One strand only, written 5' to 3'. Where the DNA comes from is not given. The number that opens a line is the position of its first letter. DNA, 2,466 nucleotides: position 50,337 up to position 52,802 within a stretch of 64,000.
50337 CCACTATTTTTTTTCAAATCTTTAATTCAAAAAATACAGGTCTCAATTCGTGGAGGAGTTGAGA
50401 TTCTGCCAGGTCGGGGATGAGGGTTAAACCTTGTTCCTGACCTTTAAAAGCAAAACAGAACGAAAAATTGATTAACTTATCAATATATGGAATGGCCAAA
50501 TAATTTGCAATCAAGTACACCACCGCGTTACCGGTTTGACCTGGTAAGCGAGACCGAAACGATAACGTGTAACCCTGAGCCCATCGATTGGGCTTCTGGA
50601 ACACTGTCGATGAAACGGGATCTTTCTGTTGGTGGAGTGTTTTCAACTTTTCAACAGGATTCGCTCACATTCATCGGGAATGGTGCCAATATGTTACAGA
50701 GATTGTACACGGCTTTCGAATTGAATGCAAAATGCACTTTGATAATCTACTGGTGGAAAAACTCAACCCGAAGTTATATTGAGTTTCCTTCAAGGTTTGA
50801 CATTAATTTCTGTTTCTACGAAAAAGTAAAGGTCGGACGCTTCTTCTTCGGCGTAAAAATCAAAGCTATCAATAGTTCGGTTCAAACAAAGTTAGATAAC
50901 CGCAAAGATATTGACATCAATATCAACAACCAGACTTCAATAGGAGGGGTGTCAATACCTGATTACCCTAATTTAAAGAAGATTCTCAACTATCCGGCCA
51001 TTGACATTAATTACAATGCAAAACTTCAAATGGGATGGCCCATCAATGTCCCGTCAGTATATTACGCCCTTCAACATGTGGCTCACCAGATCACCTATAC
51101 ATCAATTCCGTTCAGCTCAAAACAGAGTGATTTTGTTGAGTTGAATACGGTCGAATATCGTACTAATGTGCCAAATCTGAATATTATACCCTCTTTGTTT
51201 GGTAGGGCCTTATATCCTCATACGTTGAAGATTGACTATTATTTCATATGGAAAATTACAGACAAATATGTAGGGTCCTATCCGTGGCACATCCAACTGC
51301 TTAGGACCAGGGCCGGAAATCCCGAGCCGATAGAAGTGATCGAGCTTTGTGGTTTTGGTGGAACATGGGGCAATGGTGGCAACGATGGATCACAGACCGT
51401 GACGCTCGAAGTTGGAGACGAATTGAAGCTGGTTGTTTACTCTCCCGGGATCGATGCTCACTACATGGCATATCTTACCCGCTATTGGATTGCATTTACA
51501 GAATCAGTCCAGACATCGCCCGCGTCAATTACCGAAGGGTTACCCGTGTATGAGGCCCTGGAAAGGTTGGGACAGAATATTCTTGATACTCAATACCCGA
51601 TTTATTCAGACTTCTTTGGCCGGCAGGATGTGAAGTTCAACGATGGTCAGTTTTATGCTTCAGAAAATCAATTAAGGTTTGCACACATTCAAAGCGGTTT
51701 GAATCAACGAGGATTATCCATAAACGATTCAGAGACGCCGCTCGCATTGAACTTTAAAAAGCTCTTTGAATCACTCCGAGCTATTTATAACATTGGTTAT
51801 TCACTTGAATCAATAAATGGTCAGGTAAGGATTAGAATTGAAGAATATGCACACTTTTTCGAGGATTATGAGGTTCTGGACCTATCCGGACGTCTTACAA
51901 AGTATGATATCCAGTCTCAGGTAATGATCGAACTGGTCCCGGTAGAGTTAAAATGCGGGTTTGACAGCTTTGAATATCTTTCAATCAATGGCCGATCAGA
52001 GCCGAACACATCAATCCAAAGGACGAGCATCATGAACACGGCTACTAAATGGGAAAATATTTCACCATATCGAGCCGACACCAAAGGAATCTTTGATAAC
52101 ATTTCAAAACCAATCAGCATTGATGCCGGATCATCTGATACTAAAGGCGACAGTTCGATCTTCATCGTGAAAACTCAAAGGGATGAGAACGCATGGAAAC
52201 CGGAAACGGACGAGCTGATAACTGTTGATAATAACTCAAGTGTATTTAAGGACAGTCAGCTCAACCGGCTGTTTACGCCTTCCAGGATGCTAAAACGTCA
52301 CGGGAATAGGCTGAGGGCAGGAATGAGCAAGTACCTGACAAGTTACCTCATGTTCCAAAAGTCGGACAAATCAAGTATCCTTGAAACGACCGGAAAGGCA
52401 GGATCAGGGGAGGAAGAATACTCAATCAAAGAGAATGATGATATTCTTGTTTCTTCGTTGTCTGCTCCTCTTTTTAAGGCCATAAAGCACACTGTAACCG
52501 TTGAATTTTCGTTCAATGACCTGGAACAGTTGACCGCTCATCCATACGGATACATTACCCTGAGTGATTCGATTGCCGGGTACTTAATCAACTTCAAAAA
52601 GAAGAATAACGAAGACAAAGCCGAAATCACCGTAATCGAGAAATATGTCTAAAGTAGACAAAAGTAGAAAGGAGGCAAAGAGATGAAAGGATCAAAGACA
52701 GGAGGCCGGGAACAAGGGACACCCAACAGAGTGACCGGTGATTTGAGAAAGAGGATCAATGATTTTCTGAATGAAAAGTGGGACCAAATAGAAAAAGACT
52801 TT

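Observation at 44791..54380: Unclassifiable ~9.6-kb integrative element in tRNA-Arg(ACG) with 17-bp att repeats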

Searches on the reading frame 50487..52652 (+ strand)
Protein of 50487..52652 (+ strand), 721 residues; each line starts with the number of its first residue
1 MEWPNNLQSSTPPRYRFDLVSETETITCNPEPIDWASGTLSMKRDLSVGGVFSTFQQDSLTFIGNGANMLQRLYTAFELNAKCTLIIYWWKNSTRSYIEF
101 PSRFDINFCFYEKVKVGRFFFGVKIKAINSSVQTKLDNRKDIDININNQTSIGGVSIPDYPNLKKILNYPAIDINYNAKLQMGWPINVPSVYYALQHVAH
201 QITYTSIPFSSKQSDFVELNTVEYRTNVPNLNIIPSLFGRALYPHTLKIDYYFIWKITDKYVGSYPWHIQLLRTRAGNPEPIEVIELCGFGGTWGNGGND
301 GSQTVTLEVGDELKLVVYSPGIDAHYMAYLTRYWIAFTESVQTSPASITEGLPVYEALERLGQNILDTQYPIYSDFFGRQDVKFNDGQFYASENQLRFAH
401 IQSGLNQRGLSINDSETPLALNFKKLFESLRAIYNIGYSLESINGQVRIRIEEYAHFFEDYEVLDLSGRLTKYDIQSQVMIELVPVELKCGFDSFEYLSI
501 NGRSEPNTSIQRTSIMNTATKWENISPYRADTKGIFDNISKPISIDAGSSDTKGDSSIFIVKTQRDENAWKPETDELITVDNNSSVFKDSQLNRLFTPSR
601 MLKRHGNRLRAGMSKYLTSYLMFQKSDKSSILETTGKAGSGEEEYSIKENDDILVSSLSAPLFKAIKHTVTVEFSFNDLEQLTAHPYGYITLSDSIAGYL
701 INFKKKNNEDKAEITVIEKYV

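Call 6: search_protein_families(library=pfam, proteins=[window:50487-52652:+], max_evalue=0.01)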
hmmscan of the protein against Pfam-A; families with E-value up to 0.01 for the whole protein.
window:50487-52652:+ (721 aa): 0 families

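Call 7: search_protein_families(library=phrogs, proteins=[window:50487-52652:+], max_evalue=0.01)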
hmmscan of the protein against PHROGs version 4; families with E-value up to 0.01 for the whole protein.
window:50487-52652:+ (721 aa): 2 families
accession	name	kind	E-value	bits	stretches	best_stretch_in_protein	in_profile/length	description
phrog_15220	-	head and packaging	2.9e-47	162.4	2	300-720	326-756/759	virion structural protein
phrog_22157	-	unknown function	1.1e-07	31.7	1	443-562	376-490/635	-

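Call 8: search_dna_similar(query=window:50487-52652:+, collection=phages, mode=protein, max_evalue=0.001, max_rows=30)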
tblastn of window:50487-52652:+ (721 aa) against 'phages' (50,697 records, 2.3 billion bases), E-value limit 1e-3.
Records with a match: 8; places in all: 8; records where one place covers at least 80% of the query: 0.
Best place of each record, by identity: <60% 8.
By first word of the organism name: Polaribacter 4; Rhodobacteraceae 1; Tenacibaculum 1; Pseudanabaena 1; Bacteriophage 1.
By host as written in the record: - 6; Tenacibaculum geojense 1; Pseudanabaena sp. 1.
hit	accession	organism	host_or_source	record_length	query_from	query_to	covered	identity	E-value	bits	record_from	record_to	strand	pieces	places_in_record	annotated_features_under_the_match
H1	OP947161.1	Rhodobacteraceae phage LS06-2018-MD05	-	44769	302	690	54%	22.7%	7e-9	66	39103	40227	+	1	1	virion structural protein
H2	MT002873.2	Tenacibaculum phage JQ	Tenacibaculum geojense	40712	385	679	41%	27.5%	4e-11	73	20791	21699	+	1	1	hypothetical protein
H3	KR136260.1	Polaribacter phage P12002S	seawater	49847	401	718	44%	25.3%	1e-6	59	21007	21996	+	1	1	hypothetical protein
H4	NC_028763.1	Polaribacter phage P12002S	seawater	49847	401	718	44%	25.3%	1e-6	59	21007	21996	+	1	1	virion structural protein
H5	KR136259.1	Polaribacter phage P12002L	seawater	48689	401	718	44%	25.3%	1e-6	58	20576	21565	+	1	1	hypothetical protein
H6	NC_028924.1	Polaribacter phage P12002L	seawater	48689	401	718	44%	25.3%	1e-6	58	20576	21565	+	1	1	virion structural protein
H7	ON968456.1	Pseudanabaena phage Pan5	Pseudanabaena sp.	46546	401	669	37%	26.1%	7e-8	62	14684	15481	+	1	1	hypothetical protein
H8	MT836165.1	Bacteriophage sp.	human fecal samples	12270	434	680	34%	28.0%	2e-4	51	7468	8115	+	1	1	record has no annotation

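Call 9: search_protein_families(library=ncbifam, proteins=[window:50487-52652:+], max_evalue=0.01)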
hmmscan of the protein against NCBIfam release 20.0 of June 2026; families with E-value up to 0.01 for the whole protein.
window:50487-52652:+ (721 aa): 0 families

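Call 10: search_solved_structures(query=window:50487-52652:+, max_evalue=1)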
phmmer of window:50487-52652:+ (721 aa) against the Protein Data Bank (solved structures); distinct sequences matched with E-value up to 1: 0.

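Call 11: get_annotated_region(hit=H4, flank=7000)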
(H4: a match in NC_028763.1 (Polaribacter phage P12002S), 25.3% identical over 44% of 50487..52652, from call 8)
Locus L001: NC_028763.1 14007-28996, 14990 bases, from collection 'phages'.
description: Polaribacter phage P12002S, complete genome.
organism: Polaribacter phage P12002S (NCBI taxid 1647387)
taxonomy: Viruses; Duplodnaviria; Heunggongvirae; Uroviricota; Caudoviricetes; Incheonvirus; Incheonvirus P12002S
host: -; source: seawater; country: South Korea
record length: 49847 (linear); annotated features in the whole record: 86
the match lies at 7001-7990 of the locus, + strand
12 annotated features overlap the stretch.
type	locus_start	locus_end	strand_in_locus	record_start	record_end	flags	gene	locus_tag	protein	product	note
CDS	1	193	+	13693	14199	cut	-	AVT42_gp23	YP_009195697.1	tail protein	-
CDS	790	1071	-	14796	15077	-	-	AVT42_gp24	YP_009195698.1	hypothetical protein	-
CDS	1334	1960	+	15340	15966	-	-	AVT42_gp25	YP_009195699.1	hypothetical protein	-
CDS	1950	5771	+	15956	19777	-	-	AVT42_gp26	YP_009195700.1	tail length tape measure protein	-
CDS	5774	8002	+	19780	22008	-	-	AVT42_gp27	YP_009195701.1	virion structural protein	-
CDS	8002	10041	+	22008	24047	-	-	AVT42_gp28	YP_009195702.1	virion structural protein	-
CDS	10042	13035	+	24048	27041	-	-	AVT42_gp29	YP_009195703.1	hypothetical protein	-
CDS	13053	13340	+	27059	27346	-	-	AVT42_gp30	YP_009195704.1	hypothetical protein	-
CDS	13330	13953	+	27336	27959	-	-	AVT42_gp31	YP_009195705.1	hypothetical protein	-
CDS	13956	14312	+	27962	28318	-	-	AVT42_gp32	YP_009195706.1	endolysin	-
CDS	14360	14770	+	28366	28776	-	-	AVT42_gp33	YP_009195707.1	hypothetical protein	-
CDS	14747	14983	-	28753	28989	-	-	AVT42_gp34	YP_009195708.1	hypothetical protein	-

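Call 12: get_annotated_region(hit=H1, flank=7000)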
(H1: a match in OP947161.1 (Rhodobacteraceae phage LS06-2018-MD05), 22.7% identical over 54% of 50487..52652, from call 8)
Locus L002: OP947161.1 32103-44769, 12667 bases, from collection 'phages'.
description: Rhodobacteraceae phage LS06-2018-MD05, complete genome.
organism: Rhodobacteraceae phage LS06-2018-MD05 (NCBI taxid 3003838)
taxonomy: Viruses; Duplodnaviria; Heunggongvirae; Uroviricota; Caudoviricetes
host: -; source: -; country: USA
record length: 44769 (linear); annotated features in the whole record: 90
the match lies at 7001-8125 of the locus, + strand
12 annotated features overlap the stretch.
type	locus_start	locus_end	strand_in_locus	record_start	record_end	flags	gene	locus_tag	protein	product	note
CDS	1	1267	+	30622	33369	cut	-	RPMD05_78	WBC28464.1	InlB-like internatlization protein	-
CDS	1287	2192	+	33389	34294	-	-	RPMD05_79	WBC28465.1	hypothetical protein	-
CDS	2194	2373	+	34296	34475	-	-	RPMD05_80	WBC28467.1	hypothetical protein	-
CDS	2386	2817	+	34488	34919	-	-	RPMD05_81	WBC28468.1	tail protein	-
CDS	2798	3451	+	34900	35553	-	-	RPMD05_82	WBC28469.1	head scaffolding protein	-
CDS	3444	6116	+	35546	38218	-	-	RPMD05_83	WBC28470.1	hypothetical protein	-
CDS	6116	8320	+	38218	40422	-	-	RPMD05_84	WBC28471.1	virion structural protein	-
CDS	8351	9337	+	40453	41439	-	-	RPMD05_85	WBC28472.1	hypothetical protein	-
CDS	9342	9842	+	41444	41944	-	-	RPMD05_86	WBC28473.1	hypothetical protein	-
CDS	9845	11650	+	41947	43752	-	-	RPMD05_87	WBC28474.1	virion structural protein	-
CDS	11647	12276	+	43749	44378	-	-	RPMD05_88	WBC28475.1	hypothetical protein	Fibrobacter succinogenes major domain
CDS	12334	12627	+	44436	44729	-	-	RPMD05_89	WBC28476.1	hypothetical protein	-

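Call 13: get_annotated_region(hit=H8, flank=9000)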
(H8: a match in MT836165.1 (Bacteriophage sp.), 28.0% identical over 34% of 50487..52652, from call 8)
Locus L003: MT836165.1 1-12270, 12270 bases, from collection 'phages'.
description: UNVERIFIED: Bacteriophage sp. clone scaffold_1575 genomic sequence.
organism: Bacteriophage sp. (NCBI taxid 38018)
taxonomy: Viruses
host: -; source: human fecal samples; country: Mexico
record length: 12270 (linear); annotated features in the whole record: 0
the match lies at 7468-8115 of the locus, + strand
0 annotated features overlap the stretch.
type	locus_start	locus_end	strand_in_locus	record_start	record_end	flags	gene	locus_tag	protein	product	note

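Call 16: search_protein_families(library=padloc, proteins=[window:50487-52652:+], max_evalue=0.01)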
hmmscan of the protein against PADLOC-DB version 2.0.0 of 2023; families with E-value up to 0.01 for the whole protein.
window:50487-52652:+ (721 aa): 0 families

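Call 19: find_encoding_contigs(protein=window:50487-52652:+, flank=10000, max_places=8)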
Protein window:50487-52652:+ (721 aa): no gene with exactly this product is on record in the collection.

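Call 20: find_homologous_proteins(query=window:50487-52652:+, max_evalue=0.001)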
Query window:50487-52652:+ (721 aa): 65 proteins with E <= 0.001 among 8000 candidates.
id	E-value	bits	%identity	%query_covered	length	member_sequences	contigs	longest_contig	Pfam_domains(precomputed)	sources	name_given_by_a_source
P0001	0.0e+0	1654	100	100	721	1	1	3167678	-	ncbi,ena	-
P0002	3.2e-288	976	63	100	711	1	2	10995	-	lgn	-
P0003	1.5e-276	937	60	100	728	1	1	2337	-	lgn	-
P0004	1.4e-270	917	58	99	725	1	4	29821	-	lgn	-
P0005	9.1e-269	911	57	100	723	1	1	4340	-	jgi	-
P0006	3.3e-263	893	56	100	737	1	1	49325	-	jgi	jgi:hypothetical protein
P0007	1.2e-259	881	55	100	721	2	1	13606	-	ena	-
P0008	1.4e-259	881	56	100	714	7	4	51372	-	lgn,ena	-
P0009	1.6e-257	874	57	97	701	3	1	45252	-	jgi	-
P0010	1.3e-256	871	62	89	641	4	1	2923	-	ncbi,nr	ncbi:MAG: hypothetical protein JZU49_01155, partial [Sulfuricurvum sp.]|nr:hypothetical protein [Sul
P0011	2.8e-255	867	57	100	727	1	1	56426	-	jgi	jgi:hypothetical protein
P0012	6.4e-254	862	55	100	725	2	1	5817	-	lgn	-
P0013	3.1e-249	847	55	100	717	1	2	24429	-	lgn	-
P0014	1.9e-247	841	55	100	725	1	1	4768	-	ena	-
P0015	5.5e-247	839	55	100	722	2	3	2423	-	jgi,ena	-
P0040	1.7e-220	752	50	100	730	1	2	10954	-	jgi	jgi:hypothetical protein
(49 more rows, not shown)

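Call 21: find_encoding_contigs(protein=P0001, flank=10000, max_places=4)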
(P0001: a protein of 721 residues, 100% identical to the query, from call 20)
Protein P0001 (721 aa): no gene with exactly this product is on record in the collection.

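Call 22: find_encoding_contigs(protein=P0002, flank=10000, max_places=4)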
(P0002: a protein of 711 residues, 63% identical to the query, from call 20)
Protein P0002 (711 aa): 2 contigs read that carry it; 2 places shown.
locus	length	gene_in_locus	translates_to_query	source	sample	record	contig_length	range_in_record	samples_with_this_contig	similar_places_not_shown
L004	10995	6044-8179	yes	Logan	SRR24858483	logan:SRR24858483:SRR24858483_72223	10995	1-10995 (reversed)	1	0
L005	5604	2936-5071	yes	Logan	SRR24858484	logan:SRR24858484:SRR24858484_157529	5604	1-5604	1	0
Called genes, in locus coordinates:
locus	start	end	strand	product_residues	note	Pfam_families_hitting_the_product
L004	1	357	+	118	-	?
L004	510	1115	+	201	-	-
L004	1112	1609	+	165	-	-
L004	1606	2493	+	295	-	-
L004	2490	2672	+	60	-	-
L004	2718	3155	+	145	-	-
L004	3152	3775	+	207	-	-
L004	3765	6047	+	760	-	-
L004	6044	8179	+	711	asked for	-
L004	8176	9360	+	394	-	-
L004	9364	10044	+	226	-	-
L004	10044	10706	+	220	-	-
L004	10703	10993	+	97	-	?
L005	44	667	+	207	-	-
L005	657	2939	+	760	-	-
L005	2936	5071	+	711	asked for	-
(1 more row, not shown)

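Call 23: find_encoding_contigs(protein=P0006, flank=10000, max_places=4)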
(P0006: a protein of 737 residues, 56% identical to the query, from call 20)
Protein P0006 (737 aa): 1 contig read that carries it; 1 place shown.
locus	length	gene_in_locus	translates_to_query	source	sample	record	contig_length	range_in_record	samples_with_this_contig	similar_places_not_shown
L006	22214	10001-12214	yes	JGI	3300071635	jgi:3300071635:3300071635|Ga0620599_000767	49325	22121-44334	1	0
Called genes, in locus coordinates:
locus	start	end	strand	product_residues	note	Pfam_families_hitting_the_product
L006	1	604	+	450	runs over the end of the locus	PF04860:Phage_portal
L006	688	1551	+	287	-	-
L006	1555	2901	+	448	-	PF25209:Phage_capsid_4 (faint), PF05065:Phage_capsid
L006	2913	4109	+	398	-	-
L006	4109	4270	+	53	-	-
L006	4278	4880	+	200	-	-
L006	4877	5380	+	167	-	-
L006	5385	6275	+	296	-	-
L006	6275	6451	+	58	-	-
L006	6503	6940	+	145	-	-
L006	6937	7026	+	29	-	-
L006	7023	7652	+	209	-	-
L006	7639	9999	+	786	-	-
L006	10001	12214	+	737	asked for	-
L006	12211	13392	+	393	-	-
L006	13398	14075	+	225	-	-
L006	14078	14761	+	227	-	-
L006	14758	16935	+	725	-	PF13884:Peptidase_S74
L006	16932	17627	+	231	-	PF19404:DUF5977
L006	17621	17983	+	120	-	-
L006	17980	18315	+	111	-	-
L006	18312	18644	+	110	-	PF00072:Response_reg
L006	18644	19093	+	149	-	-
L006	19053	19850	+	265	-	-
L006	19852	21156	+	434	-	-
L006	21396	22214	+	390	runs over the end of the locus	PF00078:RVT_1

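Call 39: find_related_loci(query=A1, collection=genome_contigs, flank=10000)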
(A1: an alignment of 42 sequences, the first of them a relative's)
Query A1 (314 aa) in genome_contigs; peptide patterns used: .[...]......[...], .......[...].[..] (x = any residue, [..] = any of these).
107 stretches matched a pattern; 9 encode a relative of the query (tblastn E <= 1e-3); 8 distinct loci.
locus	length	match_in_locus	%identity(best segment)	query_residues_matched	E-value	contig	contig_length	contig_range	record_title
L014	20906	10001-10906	56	8-314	2e-108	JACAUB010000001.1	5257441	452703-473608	MAG: Bacteroidetes bacterium isolate Cfx3-03 MAG03_1, whole genome shotgun sequence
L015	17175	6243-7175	50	1-314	1e-95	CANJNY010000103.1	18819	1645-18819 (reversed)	MAG: Prolixibacteraceae bacterium isolate RH-23may17-378 genome assembly, contig: RH-23may17-C21702, whole genome shotgu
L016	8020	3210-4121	44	2-314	3e-82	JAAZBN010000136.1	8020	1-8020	MAG: Bacteroidales bacterium isolate AS06rmzACSIP_603 255051_AS06, whole genome shotgun sequence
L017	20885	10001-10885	48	8-311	1e-77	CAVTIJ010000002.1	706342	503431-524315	MAG: uncultured Bacteroidales bacterium isolate MFD05705.bin.1.156 genome assembly, contig: contig_33719, whole genome s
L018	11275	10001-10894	42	6-314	1e-72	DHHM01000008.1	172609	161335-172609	MAG TPA_asm: Bacteroidales bacterium UBA4772 UBA4772_contig_4531, whole genome shotgun sequence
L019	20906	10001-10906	50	4-314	5e-97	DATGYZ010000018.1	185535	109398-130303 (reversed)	MAG TPA_asm: Bacteroidales bacterium isolate SMAG_U10650 k141_125854, whole genome shotgun sequence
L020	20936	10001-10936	34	2-314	1e-46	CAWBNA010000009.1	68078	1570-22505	MAG: uncultured Bacteroidales bacterium isolate MFD01476.bin.1.82 genome assembly, contig: contig_13753, whole genome sh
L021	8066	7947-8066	55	1-40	8e-10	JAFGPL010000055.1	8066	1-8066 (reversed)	MAG: Bacteroidales bacterium isolate Zod_Metabat.688 k87_2085701, whole genome shotgun sequence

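Call 40: find_related_loci(query=A1, collection=viral_contigs, flank=10000)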
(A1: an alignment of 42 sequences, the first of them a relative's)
Query A1 (314 aa) in viral_contigs; peptide patterns used: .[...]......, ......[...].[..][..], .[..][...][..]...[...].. (x = any residue, [..] = any of these).
41 stretches matched a pattern, but none encodes a relative of the query by tblastn (E <= 1e-3).
